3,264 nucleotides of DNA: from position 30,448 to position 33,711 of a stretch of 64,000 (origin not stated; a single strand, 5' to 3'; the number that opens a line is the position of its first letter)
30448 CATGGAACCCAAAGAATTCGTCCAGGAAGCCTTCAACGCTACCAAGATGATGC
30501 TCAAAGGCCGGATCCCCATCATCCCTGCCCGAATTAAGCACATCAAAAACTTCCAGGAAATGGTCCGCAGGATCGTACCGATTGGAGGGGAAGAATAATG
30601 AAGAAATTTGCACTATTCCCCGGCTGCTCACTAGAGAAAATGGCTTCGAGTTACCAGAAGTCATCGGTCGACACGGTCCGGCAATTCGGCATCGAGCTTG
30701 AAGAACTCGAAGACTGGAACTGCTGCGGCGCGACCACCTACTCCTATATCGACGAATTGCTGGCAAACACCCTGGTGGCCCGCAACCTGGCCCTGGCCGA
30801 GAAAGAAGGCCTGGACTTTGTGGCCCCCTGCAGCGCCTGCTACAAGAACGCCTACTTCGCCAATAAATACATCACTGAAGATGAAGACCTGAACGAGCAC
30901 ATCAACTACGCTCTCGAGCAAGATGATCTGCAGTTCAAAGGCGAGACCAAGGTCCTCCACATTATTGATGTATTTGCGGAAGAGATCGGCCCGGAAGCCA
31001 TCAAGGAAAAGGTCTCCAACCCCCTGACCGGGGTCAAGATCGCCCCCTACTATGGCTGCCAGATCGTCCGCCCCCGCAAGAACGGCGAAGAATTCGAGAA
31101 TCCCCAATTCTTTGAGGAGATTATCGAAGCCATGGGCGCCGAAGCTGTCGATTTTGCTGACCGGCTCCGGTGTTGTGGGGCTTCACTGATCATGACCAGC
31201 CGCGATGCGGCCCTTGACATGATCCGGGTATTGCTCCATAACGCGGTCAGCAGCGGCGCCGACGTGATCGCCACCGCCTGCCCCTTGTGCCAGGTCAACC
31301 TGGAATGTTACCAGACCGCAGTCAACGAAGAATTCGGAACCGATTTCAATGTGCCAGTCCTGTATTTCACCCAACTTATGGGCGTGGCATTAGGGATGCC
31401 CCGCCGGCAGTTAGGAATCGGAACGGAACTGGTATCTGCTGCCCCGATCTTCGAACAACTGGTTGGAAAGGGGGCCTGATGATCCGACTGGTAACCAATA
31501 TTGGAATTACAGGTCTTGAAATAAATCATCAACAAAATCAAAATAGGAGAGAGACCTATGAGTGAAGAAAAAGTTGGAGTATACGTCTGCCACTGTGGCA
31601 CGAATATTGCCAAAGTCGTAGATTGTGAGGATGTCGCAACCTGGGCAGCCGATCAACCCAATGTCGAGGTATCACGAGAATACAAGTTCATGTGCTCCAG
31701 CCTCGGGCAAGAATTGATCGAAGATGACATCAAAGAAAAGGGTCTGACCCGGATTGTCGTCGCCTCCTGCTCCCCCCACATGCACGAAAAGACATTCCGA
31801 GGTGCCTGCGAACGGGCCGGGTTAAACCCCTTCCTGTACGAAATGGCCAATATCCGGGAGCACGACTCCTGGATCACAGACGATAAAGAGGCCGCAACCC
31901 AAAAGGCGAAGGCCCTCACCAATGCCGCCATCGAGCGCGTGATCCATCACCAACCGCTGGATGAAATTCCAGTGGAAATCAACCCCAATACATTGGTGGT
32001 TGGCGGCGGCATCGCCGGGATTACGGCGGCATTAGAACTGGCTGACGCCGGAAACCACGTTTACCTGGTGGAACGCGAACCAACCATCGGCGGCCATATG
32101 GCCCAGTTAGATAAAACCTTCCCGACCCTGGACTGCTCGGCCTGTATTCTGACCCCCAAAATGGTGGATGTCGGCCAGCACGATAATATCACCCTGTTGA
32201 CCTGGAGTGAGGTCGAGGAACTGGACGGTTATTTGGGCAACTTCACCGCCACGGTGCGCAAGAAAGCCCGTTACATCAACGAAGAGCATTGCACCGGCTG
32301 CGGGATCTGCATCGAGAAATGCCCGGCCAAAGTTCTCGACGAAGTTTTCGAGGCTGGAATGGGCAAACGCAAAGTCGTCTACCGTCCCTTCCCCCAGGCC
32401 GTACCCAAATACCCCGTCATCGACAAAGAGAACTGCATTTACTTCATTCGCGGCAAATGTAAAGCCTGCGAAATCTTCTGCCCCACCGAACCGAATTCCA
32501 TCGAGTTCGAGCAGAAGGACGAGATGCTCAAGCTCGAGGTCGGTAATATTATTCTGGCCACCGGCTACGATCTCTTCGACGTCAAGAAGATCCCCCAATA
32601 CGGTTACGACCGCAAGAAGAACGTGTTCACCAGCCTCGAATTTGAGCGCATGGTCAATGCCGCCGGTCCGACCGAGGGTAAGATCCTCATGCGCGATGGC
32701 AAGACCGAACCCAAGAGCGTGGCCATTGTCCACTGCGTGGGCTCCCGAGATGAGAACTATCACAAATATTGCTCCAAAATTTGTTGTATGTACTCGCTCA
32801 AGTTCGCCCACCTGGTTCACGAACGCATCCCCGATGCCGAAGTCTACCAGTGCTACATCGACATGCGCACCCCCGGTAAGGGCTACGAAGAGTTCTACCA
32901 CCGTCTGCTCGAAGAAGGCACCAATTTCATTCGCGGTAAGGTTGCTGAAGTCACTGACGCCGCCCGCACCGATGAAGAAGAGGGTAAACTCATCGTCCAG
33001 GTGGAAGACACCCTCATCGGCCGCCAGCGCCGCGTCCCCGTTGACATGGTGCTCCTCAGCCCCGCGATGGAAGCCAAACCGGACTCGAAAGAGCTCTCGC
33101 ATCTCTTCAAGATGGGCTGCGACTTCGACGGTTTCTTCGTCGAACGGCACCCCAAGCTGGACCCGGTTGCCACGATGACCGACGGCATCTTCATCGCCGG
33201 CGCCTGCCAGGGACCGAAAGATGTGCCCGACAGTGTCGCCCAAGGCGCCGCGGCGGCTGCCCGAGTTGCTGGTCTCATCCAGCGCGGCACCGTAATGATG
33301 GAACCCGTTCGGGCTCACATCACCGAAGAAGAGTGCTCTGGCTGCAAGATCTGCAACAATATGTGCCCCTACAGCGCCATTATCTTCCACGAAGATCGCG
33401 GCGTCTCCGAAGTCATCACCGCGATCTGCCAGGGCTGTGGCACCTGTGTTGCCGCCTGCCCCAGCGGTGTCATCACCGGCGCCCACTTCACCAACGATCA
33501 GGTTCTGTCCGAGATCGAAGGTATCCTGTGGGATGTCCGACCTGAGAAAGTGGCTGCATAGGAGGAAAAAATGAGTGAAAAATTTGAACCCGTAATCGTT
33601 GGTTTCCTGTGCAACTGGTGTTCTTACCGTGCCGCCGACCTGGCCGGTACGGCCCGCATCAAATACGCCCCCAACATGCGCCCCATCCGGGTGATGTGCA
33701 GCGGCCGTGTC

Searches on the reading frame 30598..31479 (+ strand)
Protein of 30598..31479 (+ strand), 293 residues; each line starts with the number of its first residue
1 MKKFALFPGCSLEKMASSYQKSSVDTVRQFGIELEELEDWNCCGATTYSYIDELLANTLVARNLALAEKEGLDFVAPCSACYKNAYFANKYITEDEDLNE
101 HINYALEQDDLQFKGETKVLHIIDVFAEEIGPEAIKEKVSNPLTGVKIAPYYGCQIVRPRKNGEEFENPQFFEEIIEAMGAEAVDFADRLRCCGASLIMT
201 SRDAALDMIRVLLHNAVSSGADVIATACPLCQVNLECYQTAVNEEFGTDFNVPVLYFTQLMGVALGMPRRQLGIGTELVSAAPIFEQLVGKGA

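Call 8: search_protein_families(library=pfam, proteins=[window:30598-31479:+], max_evalue=0.0001)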
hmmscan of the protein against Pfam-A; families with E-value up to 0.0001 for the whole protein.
window:30598-31479:+ (293 aa): 1 family
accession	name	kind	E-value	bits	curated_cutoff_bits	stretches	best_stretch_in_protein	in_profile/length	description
PF02754.22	CCG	-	5.6e-25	87.7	20.6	2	150-235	3-84/85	Cysteine-rich domain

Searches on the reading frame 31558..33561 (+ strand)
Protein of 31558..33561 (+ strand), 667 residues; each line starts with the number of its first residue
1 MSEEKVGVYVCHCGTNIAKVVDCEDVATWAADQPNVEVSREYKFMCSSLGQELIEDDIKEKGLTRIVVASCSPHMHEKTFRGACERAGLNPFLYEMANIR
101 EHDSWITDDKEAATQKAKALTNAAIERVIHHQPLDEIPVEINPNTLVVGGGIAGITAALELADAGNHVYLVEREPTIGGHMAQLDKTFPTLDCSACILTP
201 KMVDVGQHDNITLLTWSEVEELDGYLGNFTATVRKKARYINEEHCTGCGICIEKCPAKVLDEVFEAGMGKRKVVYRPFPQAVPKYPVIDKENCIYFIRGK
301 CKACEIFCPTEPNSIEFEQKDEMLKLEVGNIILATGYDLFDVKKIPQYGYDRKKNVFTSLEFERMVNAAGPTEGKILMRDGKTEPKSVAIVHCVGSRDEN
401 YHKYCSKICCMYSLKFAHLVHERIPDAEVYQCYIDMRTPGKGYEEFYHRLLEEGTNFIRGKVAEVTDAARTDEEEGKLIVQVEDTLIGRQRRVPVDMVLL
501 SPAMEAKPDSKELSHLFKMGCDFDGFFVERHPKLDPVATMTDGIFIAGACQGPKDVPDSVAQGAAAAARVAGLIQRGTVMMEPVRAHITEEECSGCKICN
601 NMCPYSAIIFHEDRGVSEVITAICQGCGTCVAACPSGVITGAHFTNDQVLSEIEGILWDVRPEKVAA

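Call 8: search_protein_families(library=pfam, proteins=[window:31558-33561:+], max_evalue=0.0001)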
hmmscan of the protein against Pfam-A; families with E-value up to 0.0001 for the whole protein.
window:31558-33561:+ (667 aa): 17 families
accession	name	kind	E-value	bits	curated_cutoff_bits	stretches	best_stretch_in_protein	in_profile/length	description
PF00037.32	Fer4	-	2e-15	56.3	21.1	1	239-260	2-23/24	4Fe-4S binding domain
PF13237.11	Fer4_10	-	1.2e-12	48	25.5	1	588-635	4-53/53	4Fe-4S dicluster domain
PF13484.11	Fer4_16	-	5.9e-12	46.6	30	0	244-310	1-65/66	4Fe-4S double cluster binding domain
PF14697.11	Fer4_21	-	5.9e-12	46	35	1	586-639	1-57/59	4Fe-4S dicluster domain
PF12838.12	Fer4_7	-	1.9e-11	44.7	27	1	593-638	2-52/52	4Fe-4S dicluster domain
PF07992.20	Pyr_redox_2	-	3.7e-09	36.9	26.1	1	145-276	3-58/291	Pyridine nucleotide-disulphide oxidoreductase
PF12831.13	FAD_oxidored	-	8e-09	35.7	27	1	146-182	3-39/416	FAD dependent oxidoreductase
PF13450.12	NAD_binding_8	-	1.8e-08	35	21.9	1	147-195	1-49/68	NAD(P)-binding Rossmann-like domain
PF13187.11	Fer4_9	-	1.9e-08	34.7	27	1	592-639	1-52/52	4Fe-4S dicluster domain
PF12797.12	Fer4_2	-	5.4e-08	32.7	24.5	0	238-257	3-22/22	4Fe-4S binding domain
PF12837.12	Fer4_6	-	1.4e-07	31.5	25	0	618-639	3-24/24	4Fe-4S binding domain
PF00890.30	FAD_binding_2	-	2.9e-07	30.5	20.4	1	145-182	2-39/414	FAD binding domain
PF25160.1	LdpA_Fe-S-bd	-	4.8e-07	29.9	27.6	1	597-641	7-45/49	LdpA Fe-S cluster-binding domain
PF01266.30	DAO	-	9.5e-07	29.1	27.9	1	146-179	3-36/353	FAD dependent oxidoreductase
PF01134.28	GIDA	-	4.4e-06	26.5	22.1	0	146-241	3-78/391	Glucose inhibited division protein A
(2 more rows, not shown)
